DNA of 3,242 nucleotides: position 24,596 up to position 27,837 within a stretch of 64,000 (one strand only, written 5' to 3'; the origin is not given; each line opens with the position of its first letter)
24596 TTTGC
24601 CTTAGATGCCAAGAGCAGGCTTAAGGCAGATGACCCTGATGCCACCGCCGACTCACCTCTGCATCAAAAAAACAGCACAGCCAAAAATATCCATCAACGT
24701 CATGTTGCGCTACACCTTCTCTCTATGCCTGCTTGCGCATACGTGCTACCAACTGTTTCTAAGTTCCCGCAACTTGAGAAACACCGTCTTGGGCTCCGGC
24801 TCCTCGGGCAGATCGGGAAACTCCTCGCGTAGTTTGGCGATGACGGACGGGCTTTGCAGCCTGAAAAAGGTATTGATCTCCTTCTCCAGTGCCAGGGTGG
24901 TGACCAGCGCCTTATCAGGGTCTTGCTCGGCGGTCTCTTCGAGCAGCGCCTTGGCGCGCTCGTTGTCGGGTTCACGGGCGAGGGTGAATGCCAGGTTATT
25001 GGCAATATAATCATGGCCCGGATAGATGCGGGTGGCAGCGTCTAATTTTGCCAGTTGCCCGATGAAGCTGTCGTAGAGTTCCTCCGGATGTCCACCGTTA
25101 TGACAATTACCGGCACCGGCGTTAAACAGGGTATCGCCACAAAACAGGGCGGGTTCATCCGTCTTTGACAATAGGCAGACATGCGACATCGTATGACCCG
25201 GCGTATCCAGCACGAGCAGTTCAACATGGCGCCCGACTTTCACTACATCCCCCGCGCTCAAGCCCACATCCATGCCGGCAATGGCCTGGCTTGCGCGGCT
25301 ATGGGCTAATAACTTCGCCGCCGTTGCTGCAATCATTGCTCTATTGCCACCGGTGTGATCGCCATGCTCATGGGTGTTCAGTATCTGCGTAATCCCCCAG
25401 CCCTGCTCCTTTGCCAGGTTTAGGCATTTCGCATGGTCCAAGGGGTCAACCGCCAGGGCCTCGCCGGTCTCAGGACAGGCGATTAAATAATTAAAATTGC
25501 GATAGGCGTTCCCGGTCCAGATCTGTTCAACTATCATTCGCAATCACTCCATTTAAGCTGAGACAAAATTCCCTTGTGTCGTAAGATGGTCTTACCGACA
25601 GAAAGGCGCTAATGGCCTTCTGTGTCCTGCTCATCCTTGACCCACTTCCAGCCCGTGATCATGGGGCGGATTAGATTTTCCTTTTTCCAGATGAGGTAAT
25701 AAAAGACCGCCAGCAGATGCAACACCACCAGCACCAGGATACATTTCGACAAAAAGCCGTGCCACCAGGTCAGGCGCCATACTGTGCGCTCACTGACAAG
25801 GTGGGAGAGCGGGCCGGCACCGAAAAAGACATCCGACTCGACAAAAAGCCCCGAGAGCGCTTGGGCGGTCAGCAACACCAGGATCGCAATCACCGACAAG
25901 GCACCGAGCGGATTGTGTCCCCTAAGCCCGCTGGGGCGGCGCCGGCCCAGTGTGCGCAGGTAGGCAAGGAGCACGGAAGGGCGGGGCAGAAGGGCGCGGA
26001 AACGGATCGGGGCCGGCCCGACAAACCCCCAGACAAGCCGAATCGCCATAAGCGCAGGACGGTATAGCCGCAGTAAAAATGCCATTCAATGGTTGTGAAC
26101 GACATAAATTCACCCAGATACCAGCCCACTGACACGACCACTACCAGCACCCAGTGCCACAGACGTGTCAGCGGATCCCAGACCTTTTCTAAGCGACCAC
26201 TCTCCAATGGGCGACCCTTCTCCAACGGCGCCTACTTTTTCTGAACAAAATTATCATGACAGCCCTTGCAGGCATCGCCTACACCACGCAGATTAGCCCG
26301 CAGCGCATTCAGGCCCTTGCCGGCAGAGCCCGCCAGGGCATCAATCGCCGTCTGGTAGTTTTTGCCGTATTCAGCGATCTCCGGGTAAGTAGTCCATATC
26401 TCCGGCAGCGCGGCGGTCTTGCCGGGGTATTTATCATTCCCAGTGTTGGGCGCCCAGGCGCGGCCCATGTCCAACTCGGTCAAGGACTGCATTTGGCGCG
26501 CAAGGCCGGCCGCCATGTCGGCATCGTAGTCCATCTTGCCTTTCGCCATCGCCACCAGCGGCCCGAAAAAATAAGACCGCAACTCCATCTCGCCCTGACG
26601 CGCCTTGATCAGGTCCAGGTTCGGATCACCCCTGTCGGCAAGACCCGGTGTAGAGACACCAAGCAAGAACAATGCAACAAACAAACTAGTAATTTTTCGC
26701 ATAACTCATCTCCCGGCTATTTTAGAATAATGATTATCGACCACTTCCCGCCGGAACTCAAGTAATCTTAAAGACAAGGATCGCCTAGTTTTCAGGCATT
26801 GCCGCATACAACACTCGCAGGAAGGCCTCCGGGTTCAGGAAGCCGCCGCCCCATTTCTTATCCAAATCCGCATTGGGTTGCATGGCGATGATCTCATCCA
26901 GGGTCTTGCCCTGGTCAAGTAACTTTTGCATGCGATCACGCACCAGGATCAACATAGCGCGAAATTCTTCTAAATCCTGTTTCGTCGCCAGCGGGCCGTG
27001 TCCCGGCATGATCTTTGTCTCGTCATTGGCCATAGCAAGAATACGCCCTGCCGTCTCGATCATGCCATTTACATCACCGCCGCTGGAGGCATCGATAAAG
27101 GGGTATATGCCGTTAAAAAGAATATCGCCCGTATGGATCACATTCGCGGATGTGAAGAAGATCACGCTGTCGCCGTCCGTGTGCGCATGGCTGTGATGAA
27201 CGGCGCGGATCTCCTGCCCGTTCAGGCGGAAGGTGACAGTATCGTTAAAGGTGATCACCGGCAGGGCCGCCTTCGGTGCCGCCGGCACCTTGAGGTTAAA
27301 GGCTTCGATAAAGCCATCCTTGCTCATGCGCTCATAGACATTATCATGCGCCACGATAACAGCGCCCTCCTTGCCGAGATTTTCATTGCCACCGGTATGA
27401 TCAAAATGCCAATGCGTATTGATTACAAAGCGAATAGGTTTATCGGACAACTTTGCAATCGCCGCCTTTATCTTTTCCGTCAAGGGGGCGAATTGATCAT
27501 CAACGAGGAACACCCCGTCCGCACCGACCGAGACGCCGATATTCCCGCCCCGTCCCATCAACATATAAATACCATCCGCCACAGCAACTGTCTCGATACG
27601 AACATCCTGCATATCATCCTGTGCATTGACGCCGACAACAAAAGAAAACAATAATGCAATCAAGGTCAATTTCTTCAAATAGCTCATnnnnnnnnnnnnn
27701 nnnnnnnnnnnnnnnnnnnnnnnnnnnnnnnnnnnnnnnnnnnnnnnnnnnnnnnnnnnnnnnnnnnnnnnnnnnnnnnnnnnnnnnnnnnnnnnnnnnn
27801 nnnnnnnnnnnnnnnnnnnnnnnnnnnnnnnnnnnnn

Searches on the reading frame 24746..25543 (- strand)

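Call 130: search_protein_families(library=pfam, max_evalue=0.00001, proteins=[window:24746-25543:-])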
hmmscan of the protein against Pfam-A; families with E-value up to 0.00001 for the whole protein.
window:24746-25543:- (265 aa): 2 families
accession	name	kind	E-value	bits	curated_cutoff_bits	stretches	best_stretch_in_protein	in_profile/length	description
PF16123.11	HAGH_C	-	2.7e-16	60.1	25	1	178-265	1-83/83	Hydroxyacylglutathione hydrolase C-terminus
PF00753.33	Lactamase_B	-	1e-13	52.1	22.7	1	37-177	33-196/196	Metallo-beta-lactamase superfamily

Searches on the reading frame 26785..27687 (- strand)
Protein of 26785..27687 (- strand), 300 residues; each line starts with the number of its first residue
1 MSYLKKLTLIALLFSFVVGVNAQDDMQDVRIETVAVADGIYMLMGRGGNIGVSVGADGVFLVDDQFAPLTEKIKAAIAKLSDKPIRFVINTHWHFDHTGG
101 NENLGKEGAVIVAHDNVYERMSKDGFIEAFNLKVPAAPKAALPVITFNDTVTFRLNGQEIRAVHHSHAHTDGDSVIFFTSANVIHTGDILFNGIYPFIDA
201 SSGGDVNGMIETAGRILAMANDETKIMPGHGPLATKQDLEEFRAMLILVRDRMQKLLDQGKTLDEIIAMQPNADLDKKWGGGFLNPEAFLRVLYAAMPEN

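Call 15: search_protein_families(library=ncbifam, max_evalue=1, proteins=[window:26785-27687:-])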
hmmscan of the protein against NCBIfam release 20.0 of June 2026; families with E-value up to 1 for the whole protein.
window:26785-27687:- (300 aa): 68 families (the best 25 are shown)
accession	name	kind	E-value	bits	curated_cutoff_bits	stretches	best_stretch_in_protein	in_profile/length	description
TIGR04559.1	SoxH_rel_PQQ_2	hypoth_equivalog_domain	3.2e-32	112.1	280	1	47-271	29-255/283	quinoprotein relay system zinc metallohydrolase 2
NF012229.1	bla_class_B_core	domain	6.4e-20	71.7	100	1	52-178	19-138/139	metallo-beta-lactamase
TIGR04558.1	SoxH_rel_PQQ_1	hypoth_equivalog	2.6e-18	66.1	300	1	48-273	34-257/285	quinoprotein relay system zinc metallohydrolase 1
NF033087.1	bla_subclass_B2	equivalog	1.2e-15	57.9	240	1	49-191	23-168/221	subclass B2 metallo-beta-lactamase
NF033088.2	bla_subclass_B1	equivalog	2.5e-14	53.4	200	1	56-242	39-212/217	subclass B1 metallo-beta-lactamase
NF000329.2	bla_B2_CphA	exception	2.4e-13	50.3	500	1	35-237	40-238/253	CphA family subclass B2 metallo-beta-lactamase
NF012225.0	blaSFH_gen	exception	7.3e-13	48.5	440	1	49-190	46-190/252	SFH-related subclass B2 metallo-beta-lactamase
NF012224.1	blaSFH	exception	1.7e-12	47.3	550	1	50-190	45-188/250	SFH family subclass B2 metallo-beta-lactamase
NF038166.1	blaYEM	exception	1.1e-11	44.8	535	1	25-185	17-183/246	YEM family subclass B2 metallo-beta-lactamase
NF038046.1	blaCVI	exception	1.1e-10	41.5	575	1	35-193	36-193/255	CVI family subclass B2 metallo-beta-lactamase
NF038003.2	blaPFM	exception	9.2e-10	38.4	525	1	51-190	49-191/253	PFM family subclass B2 metallo-beta-lactamase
NF033574.1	VarG_fam_MBL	equivalog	1.6e-09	37.4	750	1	48-258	92-313/374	VarG family subclass B1-like metallo-beta-lactamase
NF000442.2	blaTUS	exception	2.3e-09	37.1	550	1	54-256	55-242/248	TUS family subclass B1 metallo-beta-lactamase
NF012137.0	bla_xUS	exception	1.2e-08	34.7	400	1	56-243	57-231/246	MUS/TUS/MOC family subclass B1 metallo-beta-lactamase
NF033105.1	bla_subclass_B3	equivalog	1.4e-08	34.3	240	1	56-182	31-159/257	subclass B3 metallo-beta-lactamase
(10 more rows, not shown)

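Call 53: list_cluster_members(proteins=[P0001, window:26785-27687:-, window:28722-29930:-])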
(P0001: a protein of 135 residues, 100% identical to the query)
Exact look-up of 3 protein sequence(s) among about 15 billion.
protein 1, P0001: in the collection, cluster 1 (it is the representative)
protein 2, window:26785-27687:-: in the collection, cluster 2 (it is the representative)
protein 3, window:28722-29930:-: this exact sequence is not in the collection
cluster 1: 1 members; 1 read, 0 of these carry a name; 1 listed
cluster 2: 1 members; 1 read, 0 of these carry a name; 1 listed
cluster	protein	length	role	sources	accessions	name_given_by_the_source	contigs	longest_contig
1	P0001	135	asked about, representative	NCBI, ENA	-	-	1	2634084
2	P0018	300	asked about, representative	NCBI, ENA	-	-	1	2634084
